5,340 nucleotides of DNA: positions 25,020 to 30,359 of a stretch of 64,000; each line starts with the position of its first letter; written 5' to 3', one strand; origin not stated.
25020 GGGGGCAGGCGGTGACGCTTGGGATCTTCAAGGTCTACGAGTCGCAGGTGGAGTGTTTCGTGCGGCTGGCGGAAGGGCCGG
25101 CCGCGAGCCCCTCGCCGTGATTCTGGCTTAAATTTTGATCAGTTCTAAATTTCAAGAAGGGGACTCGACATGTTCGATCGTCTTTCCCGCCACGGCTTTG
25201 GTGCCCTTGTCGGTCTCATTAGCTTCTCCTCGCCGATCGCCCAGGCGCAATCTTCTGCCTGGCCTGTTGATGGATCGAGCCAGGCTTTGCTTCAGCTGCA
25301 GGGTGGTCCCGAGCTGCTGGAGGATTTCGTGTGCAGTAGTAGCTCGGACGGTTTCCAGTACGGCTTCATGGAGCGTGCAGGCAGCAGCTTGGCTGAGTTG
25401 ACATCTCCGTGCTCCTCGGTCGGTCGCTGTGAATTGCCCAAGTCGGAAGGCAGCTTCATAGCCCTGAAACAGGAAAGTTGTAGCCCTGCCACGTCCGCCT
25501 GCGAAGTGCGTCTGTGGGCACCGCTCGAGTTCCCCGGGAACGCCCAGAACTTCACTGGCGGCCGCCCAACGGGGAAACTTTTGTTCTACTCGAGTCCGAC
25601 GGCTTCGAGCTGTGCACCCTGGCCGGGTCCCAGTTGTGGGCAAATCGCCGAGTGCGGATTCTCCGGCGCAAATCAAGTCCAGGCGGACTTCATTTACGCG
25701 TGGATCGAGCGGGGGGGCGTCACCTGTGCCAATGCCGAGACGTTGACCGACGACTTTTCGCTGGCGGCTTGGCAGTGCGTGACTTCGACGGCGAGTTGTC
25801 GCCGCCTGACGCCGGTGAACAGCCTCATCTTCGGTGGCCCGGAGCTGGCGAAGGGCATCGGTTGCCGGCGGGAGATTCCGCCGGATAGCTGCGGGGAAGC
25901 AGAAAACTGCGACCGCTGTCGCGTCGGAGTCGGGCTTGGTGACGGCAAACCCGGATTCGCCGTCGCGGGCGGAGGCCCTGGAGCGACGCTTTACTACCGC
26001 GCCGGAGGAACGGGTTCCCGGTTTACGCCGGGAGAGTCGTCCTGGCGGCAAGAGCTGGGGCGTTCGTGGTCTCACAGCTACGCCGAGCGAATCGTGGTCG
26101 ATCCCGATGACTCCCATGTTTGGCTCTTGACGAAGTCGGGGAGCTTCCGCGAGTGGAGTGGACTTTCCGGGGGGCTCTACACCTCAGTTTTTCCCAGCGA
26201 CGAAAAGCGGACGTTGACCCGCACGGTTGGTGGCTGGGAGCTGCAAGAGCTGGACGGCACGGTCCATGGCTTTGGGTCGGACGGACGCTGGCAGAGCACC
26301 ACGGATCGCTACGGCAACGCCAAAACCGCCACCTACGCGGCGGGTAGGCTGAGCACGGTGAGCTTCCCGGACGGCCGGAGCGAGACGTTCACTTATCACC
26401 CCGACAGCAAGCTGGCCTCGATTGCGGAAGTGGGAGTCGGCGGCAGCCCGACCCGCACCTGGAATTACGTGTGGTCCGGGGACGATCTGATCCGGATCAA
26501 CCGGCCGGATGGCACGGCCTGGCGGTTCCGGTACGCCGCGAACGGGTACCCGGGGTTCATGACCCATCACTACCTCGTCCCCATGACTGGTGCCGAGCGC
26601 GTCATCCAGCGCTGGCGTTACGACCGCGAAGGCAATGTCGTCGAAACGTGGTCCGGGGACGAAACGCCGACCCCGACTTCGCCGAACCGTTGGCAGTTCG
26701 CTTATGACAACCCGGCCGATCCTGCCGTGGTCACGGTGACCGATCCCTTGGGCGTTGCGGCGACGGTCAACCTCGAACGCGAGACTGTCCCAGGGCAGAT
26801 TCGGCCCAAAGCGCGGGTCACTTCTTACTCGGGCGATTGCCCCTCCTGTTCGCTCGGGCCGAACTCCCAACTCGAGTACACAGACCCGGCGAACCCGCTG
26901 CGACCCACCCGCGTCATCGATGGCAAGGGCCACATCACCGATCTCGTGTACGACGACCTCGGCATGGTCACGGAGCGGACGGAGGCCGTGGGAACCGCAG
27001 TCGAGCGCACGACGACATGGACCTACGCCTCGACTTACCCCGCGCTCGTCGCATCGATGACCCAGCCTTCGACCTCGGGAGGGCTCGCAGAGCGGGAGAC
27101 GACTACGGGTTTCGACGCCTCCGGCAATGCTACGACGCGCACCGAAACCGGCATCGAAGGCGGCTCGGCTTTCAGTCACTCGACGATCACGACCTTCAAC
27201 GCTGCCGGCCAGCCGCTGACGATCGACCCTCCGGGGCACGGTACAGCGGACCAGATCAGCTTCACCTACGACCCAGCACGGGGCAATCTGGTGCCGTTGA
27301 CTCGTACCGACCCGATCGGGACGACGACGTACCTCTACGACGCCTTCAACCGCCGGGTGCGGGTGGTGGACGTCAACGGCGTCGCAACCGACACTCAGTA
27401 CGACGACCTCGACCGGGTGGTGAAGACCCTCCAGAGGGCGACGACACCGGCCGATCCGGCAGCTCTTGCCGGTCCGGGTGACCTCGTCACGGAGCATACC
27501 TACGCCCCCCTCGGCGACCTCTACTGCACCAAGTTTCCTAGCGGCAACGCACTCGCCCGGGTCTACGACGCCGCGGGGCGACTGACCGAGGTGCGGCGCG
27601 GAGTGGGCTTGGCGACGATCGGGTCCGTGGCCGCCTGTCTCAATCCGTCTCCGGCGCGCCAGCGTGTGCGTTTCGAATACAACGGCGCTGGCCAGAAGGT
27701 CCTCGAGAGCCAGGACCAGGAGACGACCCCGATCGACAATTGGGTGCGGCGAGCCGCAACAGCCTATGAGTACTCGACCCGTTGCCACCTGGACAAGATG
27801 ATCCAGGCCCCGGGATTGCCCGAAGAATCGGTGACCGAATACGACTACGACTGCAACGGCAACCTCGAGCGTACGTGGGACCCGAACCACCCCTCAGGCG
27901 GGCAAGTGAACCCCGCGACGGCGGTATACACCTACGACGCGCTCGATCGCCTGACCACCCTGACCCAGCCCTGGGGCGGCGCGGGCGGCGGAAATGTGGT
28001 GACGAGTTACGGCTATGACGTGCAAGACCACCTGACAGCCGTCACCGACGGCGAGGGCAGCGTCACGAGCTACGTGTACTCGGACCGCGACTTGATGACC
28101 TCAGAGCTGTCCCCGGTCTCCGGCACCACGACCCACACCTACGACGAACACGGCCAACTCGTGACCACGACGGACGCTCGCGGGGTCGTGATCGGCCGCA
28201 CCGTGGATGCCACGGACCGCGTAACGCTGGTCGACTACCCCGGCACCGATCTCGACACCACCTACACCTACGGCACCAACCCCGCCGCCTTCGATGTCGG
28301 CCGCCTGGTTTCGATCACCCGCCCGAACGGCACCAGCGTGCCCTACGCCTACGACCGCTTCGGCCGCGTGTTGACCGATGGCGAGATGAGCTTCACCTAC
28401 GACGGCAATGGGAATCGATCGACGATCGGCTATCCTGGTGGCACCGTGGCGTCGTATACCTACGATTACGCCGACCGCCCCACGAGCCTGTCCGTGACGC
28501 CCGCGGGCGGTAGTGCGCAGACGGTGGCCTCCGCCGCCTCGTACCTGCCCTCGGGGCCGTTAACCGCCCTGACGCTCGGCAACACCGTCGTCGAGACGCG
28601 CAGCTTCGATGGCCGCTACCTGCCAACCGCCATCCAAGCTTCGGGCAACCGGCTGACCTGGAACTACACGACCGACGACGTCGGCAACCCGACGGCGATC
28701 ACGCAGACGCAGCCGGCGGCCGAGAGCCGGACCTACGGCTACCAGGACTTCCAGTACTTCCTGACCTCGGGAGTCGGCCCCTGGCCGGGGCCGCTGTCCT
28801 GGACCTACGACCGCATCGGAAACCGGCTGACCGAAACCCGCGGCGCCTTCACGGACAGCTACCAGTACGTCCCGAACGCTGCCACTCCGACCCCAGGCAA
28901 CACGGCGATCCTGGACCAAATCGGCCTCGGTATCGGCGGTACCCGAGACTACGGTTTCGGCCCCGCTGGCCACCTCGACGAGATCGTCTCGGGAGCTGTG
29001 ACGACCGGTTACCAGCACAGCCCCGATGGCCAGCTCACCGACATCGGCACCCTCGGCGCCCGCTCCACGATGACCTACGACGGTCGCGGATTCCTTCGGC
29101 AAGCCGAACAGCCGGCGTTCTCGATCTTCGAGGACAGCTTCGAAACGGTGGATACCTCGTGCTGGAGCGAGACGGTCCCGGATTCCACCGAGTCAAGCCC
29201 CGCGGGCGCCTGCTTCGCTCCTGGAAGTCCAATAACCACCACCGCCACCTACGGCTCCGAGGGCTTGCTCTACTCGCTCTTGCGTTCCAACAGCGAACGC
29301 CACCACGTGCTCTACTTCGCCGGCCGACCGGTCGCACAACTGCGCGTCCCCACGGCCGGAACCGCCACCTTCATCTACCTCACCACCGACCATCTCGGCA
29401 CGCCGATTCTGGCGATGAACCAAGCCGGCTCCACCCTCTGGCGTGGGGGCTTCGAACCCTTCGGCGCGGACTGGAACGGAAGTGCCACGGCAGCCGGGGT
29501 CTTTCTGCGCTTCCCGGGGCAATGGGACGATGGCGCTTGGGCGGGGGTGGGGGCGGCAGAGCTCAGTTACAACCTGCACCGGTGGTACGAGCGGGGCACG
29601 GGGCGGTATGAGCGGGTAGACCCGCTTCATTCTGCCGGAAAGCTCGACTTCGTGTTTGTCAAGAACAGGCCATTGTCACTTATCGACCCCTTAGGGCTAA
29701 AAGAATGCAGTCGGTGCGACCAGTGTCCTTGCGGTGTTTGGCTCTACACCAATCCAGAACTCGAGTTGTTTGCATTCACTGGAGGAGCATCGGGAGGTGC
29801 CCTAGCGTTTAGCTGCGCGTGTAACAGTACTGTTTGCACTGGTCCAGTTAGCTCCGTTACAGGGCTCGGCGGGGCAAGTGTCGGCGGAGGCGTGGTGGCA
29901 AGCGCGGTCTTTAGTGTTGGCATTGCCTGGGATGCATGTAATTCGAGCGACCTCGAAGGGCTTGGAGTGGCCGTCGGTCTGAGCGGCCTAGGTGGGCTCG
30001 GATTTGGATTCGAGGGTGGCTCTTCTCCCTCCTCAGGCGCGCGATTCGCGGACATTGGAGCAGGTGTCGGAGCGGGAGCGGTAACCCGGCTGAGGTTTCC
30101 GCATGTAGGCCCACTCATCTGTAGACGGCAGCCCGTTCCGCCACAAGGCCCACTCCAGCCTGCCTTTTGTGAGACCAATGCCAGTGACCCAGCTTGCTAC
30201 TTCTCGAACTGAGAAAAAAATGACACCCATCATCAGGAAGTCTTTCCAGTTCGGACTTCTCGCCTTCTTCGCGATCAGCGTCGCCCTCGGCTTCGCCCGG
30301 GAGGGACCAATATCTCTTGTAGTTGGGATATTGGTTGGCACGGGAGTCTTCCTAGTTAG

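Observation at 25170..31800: Sec-secreted RHS polymorphic toxin with a novel glycine-zipper C-terminal toxin domain, a homologous orphan cassette, and three membrane immunity candidates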

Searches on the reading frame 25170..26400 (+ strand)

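Call 7: search_protein_families(library=pfam, proteins=[window:25170-26400:+], max_evalue=10)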
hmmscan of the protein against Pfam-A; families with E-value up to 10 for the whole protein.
window:25170-26400:+ (410 aa): 3 families
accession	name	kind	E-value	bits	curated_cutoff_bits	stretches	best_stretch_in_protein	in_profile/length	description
PF20148.4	DUF6531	-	0.0087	16.8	24.1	1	294-324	40-69/74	Domain of unknown function (DUF6531)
PF05593.20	RHS_repeat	-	0.086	13.7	22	1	390-409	3-22/38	RHS Repeat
PF19333.4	FAXC_N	-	0.16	12.6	27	1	340-387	27-74/104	Failed axon connections homolog N-terminus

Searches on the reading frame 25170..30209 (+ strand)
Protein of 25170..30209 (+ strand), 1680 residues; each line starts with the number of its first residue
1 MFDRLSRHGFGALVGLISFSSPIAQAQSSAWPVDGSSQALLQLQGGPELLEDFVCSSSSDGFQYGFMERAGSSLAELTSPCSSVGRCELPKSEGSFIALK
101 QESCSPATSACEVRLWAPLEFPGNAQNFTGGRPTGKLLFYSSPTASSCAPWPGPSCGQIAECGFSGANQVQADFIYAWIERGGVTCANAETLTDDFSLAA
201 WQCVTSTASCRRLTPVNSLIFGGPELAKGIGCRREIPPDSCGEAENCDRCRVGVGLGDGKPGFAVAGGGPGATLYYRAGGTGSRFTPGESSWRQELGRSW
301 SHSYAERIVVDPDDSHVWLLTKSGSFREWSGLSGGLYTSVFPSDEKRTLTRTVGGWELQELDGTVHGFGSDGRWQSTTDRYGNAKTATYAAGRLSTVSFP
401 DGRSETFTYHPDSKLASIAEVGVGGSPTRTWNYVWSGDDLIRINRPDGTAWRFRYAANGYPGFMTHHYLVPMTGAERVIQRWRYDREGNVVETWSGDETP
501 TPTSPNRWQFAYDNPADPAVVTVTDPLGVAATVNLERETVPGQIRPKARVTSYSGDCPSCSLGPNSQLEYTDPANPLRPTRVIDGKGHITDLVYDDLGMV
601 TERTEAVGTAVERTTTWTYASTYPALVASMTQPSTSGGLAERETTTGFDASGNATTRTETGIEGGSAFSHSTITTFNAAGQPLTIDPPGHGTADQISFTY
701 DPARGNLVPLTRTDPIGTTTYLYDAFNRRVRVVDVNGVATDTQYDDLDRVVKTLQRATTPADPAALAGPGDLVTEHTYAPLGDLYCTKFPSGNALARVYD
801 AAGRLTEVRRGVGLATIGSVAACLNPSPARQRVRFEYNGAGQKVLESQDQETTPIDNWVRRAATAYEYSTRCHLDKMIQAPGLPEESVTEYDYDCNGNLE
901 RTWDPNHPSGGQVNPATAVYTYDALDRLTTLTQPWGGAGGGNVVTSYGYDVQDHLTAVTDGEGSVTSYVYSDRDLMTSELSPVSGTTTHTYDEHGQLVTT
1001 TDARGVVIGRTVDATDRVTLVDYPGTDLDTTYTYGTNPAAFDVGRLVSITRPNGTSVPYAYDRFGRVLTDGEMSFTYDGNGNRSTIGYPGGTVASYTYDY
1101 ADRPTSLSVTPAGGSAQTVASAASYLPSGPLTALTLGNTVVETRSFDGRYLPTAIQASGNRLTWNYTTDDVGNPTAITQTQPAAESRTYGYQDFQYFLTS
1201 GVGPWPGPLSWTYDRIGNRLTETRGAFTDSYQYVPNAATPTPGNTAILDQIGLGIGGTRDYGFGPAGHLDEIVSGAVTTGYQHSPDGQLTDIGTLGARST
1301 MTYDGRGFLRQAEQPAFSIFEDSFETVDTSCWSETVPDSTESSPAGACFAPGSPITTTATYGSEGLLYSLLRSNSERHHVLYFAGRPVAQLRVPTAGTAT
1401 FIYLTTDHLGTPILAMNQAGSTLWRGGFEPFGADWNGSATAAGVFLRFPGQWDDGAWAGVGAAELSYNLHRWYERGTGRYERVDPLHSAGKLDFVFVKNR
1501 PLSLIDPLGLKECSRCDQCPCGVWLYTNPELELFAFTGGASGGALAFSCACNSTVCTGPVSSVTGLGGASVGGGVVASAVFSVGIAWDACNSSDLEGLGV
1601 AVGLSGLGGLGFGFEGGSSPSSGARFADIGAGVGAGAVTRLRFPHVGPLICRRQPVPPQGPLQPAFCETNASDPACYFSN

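Call 3: search_protein_families(library=pfam, proteins=[window:25170-30209:+], max_evalue=0.01)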
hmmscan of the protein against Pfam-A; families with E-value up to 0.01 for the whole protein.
window:25170-30209:+ (1680 aa): 2 families
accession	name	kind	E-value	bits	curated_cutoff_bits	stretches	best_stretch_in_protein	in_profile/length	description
PF05593.20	RHS_repeat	-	2.7e-33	114.1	22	7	949-980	1-32/38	RHS Repeat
PF03527.20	RHS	-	0.0001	22.5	27.9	1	1403-1433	3-33/38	RHS protein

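Call 8: search_protein_families(library=ncbifam, proteins=[window:25170-30209:+], max_evalue=0.1)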
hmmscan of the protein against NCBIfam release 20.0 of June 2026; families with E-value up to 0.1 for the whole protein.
window:25170-30209:+ (1680 aa): 3 families
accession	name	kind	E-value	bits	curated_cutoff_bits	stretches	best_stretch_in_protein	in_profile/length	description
TIGR01643.1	YD_repeat_2x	repeat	1.2e-22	79.5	15.8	1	949-987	1-39/42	YD repeat-containing protein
NF041261.1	RHS_core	equivalog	3.6e-18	64.8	2000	2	1404-1510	1160-1261/1261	RHS element core protein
TIGR03696.1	Rhs_assc_core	domain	3.3e-08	33.9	32.5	1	1429-1510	2-76/76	RHS repeat-associated core domain-containing protein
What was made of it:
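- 26040..29699 (+): RHS/YD-repeat shell and RHS-associated core, ending in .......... (DPLGL = 29685-29699), the predicted autoproteolysis and polymorphic junction. TIGR03696 covers aa 1429-1510 (calls 3, 8).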

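Call 11: find_encoding_contigs(protein=window:25170-30209:+, flank=3000, max_places=5)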
Protein window:25170-30209:+ (1680 aa): no gene with exactly this product is on record in the collection.
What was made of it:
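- Tried and rejected: The exact RHS protein is not on record (call 11).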

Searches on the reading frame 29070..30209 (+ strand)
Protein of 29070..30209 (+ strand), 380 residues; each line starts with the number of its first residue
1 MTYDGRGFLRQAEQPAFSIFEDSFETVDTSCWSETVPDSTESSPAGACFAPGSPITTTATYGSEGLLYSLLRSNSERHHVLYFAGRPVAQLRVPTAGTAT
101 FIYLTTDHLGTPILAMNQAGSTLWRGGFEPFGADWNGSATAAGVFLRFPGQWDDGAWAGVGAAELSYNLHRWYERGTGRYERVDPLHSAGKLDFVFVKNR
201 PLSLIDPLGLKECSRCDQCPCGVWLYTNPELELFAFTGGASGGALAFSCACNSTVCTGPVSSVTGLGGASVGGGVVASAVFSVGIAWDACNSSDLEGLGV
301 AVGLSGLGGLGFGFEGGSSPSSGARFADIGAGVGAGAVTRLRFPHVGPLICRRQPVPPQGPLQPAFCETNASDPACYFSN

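Call 12: find_related_loci(query=window:29070-30209:+, collection=genome_contigs, flank=6000)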
Query window:29070-30209:+ (380 aa) in genome_contigs; peptide patterns used: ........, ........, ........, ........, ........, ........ (x = any residue, [..] = any of these).
104 stretches matched a pattern, but none encodes a relative of the query by tblastn (E <= 1e-3).
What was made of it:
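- Tried and rejected: A genome_contigs scan with the last 380 aa found no relative (call 12).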
